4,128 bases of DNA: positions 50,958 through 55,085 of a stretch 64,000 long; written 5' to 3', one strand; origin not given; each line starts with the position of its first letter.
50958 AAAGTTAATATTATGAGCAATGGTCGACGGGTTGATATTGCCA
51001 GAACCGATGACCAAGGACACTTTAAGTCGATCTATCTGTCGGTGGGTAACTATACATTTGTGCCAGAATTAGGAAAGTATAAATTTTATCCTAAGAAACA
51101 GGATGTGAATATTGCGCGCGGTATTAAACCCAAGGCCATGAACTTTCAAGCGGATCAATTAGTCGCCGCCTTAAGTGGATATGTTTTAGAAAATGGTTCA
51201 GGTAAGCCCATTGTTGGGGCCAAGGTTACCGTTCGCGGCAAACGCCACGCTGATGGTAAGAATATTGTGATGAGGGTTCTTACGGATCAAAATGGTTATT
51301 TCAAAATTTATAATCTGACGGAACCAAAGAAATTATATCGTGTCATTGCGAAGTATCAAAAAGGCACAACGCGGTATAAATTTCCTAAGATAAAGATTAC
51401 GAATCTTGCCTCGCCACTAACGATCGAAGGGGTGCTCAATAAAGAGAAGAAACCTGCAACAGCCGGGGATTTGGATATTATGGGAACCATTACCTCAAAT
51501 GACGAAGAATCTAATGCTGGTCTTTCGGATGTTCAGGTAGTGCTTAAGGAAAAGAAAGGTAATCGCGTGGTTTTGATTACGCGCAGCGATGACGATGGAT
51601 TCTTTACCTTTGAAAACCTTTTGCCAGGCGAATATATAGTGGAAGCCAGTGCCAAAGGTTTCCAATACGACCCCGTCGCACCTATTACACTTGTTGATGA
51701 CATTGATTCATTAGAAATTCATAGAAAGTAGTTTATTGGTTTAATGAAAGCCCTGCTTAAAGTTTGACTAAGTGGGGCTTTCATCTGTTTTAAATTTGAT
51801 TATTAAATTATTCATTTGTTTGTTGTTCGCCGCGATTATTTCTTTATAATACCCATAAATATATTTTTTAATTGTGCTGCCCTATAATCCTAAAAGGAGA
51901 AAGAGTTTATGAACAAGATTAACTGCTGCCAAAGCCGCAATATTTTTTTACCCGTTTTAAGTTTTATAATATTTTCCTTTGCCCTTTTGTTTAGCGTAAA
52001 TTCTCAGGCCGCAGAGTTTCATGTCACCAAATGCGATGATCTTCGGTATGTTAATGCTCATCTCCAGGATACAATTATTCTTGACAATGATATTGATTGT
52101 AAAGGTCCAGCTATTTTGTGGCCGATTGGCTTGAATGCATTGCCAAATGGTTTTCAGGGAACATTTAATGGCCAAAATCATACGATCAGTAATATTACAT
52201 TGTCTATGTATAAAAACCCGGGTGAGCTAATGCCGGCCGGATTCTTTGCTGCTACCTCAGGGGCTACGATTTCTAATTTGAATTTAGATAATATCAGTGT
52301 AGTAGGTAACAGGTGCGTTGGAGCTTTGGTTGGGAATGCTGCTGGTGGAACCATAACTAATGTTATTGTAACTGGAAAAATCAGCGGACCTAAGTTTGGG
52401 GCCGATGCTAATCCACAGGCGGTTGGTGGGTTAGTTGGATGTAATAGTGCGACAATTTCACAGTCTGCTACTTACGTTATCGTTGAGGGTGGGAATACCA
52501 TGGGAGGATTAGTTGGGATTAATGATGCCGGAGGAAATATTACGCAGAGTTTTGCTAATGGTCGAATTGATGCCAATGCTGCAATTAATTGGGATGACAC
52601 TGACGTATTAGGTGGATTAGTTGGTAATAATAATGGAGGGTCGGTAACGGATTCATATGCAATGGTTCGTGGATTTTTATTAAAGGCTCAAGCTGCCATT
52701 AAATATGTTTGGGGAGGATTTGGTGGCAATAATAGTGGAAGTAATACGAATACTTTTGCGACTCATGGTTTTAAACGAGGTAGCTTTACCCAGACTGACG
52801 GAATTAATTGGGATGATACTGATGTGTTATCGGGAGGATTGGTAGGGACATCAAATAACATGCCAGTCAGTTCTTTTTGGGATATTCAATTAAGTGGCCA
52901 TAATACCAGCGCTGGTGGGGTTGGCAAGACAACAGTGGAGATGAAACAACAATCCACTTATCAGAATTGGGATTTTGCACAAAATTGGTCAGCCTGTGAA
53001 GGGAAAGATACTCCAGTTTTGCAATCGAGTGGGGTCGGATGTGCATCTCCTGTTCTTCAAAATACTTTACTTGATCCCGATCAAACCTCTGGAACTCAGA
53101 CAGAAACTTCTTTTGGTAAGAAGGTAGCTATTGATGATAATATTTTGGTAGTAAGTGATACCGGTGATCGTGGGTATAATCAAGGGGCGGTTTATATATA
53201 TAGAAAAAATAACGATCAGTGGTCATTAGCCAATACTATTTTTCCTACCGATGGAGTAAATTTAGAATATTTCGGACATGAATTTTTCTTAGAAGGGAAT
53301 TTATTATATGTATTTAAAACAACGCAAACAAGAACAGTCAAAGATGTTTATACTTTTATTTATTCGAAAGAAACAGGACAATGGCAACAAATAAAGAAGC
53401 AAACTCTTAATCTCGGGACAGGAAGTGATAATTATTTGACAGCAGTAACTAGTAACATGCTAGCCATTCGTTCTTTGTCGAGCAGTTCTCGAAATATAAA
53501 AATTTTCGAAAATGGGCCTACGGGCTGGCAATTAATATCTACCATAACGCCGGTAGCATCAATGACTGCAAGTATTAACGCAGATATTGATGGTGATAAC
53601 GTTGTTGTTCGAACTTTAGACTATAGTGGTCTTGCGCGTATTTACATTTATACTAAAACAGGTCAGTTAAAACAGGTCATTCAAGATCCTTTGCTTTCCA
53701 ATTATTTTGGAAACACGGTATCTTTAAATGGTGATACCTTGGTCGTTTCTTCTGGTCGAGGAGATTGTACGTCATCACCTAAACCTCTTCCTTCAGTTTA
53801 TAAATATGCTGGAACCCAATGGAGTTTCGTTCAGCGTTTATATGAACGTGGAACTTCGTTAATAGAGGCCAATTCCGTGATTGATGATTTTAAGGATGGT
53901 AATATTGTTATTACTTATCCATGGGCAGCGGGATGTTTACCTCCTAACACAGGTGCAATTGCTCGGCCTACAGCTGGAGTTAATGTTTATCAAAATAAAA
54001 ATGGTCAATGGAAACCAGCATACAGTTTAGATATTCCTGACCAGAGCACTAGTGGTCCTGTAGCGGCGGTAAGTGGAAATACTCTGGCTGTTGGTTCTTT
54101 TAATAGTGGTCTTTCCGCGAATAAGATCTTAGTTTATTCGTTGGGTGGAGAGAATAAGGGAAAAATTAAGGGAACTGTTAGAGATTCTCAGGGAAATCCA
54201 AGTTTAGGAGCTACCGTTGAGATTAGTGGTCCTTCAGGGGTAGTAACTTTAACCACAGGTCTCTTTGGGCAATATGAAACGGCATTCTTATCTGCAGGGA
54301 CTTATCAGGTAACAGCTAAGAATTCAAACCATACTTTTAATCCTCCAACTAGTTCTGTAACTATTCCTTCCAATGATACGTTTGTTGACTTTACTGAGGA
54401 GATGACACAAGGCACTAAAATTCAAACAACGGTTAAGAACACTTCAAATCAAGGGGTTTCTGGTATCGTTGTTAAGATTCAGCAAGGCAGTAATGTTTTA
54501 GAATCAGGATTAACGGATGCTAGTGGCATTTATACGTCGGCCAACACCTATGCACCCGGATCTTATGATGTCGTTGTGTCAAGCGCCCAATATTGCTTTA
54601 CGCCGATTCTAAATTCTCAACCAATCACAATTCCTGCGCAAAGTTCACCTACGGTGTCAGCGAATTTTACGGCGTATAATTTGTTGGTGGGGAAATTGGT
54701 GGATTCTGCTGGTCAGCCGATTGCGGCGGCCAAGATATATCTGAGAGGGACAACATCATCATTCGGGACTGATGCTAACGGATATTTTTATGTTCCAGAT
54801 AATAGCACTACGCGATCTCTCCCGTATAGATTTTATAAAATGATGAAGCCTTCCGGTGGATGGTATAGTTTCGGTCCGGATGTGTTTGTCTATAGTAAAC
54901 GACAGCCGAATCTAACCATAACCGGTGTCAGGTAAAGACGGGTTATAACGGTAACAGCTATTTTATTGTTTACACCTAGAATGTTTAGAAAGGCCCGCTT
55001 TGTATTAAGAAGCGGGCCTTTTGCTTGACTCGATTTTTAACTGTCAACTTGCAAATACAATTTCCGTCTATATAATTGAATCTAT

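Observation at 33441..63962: Secretome island: five giant multidomain proteins with shared C-terminal CarboxypepD_reg arrays, immediately upstream of a T2SS-like operon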

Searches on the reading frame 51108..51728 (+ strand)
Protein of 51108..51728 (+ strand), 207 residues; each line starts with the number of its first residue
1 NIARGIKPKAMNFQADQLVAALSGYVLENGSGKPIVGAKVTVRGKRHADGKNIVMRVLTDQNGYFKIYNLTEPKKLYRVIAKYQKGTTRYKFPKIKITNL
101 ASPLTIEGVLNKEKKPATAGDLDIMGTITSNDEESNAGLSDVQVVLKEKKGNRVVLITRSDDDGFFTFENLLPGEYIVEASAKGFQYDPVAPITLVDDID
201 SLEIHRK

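Call 35: find_homologous_proteins(query=A1, max_evalue=0.00001)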
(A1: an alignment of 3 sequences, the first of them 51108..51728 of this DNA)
Query A1 (3 sequences) (207 aa, profile of the alignment): 1 proteins with E <= 0.00001 among 3839 candidates.
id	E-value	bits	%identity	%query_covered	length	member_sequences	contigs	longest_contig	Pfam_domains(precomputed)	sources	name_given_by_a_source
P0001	1.4e-8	52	31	24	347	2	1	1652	PF13715.13,PF17802.8,PF13620.13,PF22904.4,PF17210.10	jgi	-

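Call 41: search_protein_representatives(alignment_id=A1)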
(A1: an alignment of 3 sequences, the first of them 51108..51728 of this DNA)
Query: 3 sequences, 206 profile positions. Proteins with E-value up to 0.001 (for the whole library): 20880; up to 1e-10: 4111; up to 1e-30: 294. The best 150 are listed.
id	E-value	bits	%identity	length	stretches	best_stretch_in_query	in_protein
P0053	9.3e-151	515.1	-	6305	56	22-187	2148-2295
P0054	9.4e-131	449.7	-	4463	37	12-186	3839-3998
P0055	1.1e-129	446.2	-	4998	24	132-189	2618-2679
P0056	1.8e-114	396.5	-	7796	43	140-189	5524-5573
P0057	5.3e-108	375.4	-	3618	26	117-180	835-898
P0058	1.1e-104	364.6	-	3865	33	22-197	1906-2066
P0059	3.0e-102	356.6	-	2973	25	136-181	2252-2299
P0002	5.1e-99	346.1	-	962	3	2-206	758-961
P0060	1.9e-95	334.4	-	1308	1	1-206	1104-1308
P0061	7.8e-93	325.9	-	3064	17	132-188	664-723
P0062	9.8e-93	325.6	-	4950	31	134-183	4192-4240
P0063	5.1e-91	319.9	-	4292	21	124-192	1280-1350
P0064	9.6e-90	315.8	-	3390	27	16-187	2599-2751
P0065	2.0e-89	314.7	-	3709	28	126-196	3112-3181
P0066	5.9e-86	303.4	-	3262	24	134-186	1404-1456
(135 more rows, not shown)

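Call 97: search_solved_structures(query=A1, max_evalue=0.01)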
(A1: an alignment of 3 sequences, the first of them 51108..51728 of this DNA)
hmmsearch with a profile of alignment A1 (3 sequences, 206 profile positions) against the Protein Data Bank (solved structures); distinct sequences matched with E-value up to 0.01: 6.
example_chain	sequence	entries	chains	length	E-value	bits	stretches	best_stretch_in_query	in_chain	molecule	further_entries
9c7v_B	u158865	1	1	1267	2e-17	66.5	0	146-201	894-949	BOS complex subunit NOMO2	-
10ps_A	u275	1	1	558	2.9e-10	43.1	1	134-192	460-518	Serine-aspartate repeat-containing protein D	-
9c7u_B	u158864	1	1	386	0.00024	23.7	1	146-202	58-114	BOS complex subunit NOMO2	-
3irp_X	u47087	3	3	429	0.00088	21.9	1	133-200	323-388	Uro-adherence factor A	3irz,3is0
3is1_X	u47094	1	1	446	0.00095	21.8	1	133-200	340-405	Uro-adherence factor A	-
3rwx_A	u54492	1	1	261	0.0026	20.4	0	77-135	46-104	Hypothetical bacterial outer membrane protein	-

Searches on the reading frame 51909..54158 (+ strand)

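Call 53: search_protein_families(library=pfam, proteins=[window:51909-54158:+], max_evalue=1)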
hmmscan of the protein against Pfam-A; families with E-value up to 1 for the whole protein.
window:51909-54158:+ (750 aa): 4 families
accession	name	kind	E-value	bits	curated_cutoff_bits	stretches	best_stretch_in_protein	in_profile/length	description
PF14312.12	FG-GAP_2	-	4.9e-12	46.3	23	2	398-431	14-49/49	FG-GAP repeat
PF07581.17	Glug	-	7.8e-09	35.8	20.5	4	133-159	1-28/28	The GLUG motif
PF05342.19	Peptidase_M26_N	-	1.6e-06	28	27.7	1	109-156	202-250/250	M26 IgA1-specific Metallo-endopeptidase N-terminal region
PF09582.15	AnfO_nitrog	-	0.026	14.3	30.3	0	423-444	16-37/190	Iron only nitrogenase protein AnfO (AnfO_nitrog)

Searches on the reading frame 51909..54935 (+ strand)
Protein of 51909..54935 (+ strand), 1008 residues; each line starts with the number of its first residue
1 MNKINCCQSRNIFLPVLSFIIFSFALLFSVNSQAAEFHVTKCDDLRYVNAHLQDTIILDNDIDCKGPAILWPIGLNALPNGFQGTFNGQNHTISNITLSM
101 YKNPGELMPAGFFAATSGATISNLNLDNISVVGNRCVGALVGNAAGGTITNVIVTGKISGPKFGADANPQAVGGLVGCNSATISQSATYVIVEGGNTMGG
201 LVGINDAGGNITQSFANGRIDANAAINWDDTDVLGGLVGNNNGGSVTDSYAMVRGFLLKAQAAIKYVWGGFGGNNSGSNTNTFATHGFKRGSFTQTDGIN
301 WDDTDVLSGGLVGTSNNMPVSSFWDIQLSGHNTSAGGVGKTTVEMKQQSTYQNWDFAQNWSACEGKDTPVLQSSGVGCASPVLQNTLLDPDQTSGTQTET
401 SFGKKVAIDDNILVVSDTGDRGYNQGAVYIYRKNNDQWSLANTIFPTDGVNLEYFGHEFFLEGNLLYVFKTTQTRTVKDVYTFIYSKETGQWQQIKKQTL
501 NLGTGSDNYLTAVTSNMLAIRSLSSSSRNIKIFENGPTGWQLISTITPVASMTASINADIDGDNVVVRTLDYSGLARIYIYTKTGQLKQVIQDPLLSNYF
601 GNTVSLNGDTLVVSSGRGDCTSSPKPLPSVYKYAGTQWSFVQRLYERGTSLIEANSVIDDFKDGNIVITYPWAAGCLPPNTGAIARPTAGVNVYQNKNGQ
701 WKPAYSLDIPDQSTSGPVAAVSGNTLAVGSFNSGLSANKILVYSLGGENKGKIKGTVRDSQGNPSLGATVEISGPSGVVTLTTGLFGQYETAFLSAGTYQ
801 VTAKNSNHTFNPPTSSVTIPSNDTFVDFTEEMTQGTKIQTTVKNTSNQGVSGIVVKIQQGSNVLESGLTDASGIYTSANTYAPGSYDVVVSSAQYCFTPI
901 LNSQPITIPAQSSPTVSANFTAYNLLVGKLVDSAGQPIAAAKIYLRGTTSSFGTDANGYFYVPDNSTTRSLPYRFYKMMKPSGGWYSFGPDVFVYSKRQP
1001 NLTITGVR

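Call 3: search_protein_families(library=pfam, proteins=[window:51909-54935:+], max_evalue=0.01)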
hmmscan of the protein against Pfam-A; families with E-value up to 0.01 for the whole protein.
window:51909-54935:+ (1008 aa): 8 families
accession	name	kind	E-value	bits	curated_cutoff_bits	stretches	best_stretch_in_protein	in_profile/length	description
PF13620.12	CarboxypepD_reg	-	6e-21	75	32.3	3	753-824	2-74/82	Carboxypeptidase regulatory-like domain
PF14312.12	FG-GAP_2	-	1.9e-11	44.4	23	2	398-431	14-49/49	FG-GAP repeat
PF13715.12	CarbopepD_reg_2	-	1.9e-08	34.7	32.2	1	928-965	3-41/88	CarboxypepD_reg-like domain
PF07581.17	Glug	-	6.1e-08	33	20.5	1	133-159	1-28/28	The GLUG motif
PF05342.19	Peptidase_M26_N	-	3.2e-06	27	27.7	1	109-156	202-250/250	M26 IgA1-specific Metallo-endopeptidase N-terminal region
PF02369.22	Big_1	-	6.8e-06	26.5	34.9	1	747-814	15-89/93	Bacterial Ig-like domain (group 1)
PF17210.9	SdrD_B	-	9.3e-06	26.3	29.7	1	842-902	16-77/112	SdrD B-like domain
PF25020.1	TTR_TEN1-4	-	0.0049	17.2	27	0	753-826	9-80/86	Teneurin TTR-like domain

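Call 11: search_protein_families(library=ncbifam, proteins=[window:51909-54935:+], max_evalue=0.01)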
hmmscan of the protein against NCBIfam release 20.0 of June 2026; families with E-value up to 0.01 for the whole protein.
window:51909-54935:+ (1008 aa): 2 families
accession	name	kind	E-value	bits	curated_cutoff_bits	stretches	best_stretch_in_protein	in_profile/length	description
NF046017.1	ZmpA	exception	0.00026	18.3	3000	1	114-222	936-1078/2052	zinc metalloprotease A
NF046021.1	ZmpC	exception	0.006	13.8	3000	1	112-251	1084-1221/2181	zinc metalloprotease C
